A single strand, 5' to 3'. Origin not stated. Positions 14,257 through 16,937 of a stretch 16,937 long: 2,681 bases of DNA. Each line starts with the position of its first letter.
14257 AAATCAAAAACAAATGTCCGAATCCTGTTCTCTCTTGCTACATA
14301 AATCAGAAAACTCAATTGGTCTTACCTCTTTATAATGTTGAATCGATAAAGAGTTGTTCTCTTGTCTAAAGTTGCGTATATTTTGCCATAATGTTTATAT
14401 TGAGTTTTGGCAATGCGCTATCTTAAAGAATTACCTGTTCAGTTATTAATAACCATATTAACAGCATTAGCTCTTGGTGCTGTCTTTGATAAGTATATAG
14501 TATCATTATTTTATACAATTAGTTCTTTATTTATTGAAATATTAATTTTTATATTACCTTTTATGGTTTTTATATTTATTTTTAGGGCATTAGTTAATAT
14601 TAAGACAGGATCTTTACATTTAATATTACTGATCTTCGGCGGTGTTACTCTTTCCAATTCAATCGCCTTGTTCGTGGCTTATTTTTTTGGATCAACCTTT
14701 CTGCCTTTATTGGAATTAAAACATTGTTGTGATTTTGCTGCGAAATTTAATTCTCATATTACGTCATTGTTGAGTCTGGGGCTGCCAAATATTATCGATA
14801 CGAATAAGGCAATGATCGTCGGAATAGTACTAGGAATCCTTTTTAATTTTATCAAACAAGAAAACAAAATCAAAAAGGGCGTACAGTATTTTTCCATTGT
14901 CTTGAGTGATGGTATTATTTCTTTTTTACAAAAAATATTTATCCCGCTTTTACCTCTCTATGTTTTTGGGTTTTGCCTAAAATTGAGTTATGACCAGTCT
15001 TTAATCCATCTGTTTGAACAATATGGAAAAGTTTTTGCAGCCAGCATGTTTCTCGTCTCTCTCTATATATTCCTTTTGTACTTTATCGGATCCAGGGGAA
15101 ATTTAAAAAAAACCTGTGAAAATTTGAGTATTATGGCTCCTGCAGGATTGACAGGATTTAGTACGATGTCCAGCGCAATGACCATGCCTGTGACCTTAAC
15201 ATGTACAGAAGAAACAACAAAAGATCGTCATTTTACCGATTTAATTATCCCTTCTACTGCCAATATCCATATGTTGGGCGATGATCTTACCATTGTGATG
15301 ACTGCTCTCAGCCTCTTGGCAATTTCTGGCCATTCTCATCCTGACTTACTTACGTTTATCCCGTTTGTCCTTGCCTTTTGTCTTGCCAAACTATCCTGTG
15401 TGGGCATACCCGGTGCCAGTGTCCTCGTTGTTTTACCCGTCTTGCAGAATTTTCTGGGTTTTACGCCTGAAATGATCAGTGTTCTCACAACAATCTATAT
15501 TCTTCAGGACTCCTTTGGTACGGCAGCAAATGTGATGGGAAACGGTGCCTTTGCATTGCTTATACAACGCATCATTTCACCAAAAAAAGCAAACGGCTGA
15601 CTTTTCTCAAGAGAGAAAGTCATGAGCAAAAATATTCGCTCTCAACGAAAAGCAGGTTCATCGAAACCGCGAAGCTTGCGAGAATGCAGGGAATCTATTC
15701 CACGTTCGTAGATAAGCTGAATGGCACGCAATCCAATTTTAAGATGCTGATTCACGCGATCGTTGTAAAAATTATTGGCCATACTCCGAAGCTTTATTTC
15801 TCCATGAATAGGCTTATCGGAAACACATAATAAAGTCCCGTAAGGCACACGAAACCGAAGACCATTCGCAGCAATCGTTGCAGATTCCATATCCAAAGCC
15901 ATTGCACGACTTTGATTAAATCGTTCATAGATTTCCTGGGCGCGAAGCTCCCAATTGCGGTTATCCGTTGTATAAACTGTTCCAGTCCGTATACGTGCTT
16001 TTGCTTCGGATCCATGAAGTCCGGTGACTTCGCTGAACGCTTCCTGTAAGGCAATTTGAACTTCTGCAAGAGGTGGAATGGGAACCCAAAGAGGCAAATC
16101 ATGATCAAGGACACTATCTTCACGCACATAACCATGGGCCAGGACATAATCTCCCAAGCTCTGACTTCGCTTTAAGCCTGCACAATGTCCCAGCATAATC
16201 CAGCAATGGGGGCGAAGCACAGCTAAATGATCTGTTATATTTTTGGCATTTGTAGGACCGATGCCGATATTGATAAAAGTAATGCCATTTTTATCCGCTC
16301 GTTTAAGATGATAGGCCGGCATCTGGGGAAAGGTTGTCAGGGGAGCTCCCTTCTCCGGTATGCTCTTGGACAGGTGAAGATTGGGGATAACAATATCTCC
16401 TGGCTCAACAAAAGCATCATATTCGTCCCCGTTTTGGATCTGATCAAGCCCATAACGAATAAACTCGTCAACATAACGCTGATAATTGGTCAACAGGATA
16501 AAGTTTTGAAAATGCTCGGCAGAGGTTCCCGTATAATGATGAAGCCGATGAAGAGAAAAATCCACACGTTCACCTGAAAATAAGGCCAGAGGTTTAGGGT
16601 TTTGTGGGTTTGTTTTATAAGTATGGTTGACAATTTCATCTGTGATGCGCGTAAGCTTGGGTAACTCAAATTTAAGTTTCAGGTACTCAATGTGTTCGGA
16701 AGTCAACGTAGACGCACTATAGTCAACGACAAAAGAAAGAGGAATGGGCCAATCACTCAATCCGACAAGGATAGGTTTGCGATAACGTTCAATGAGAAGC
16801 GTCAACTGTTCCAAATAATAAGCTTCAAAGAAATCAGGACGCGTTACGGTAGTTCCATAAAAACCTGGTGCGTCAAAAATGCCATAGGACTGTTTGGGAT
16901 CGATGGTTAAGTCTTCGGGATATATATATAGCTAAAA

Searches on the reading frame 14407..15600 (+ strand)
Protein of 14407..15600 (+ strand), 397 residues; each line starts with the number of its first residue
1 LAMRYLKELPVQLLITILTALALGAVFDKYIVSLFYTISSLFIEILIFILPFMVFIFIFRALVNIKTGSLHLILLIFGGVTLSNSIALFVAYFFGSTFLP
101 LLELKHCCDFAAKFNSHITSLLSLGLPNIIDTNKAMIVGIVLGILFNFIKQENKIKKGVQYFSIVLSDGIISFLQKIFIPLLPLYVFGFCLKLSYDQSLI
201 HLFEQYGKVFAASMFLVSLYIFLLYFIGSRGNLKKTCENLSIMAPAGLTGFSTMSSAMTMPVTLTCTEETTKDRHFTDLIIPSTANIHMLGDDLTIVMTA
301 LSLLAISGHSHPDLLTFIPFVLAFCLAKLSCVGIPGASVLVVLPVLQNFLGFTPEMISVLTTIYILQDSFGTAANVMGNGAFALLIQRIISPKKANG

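Call 77: search_protein_families(library=pfam, proteins=[window:14407-15600:+], max_evalue=1)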
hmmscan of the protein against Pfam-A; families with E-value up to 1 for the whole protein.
window:14407-15600:+ (397 aa): 1 family
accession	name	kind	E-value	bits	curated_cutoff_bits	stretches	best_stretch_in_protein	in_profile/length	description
PF00375.23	SDF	-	7.4e-45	154.1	27.9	1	10-388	2-386/387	Sodium:dicarboxylate symporter family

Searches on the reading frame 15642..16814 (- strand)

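Call 77: search_protein_families(library=pfam, proteins=[window:15642-16814:-], max_evalue=1)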
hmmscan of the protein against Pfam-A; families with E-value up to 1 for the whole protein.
window:15642-16814:- (390 aa): 2 families
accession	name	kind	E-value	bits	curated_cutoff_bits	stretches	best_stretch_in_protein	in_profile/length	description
PF01048.26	PNP_UDP_1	-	1.9e-15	57.4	25.1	1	175-337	41-204/233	Phosphorylase superfamily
PF10423.15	AMNp_N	-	8.1e-13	48.8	27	1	1-72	82-153/154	Bacterial AMP nucleoside phosphorylase N-terminus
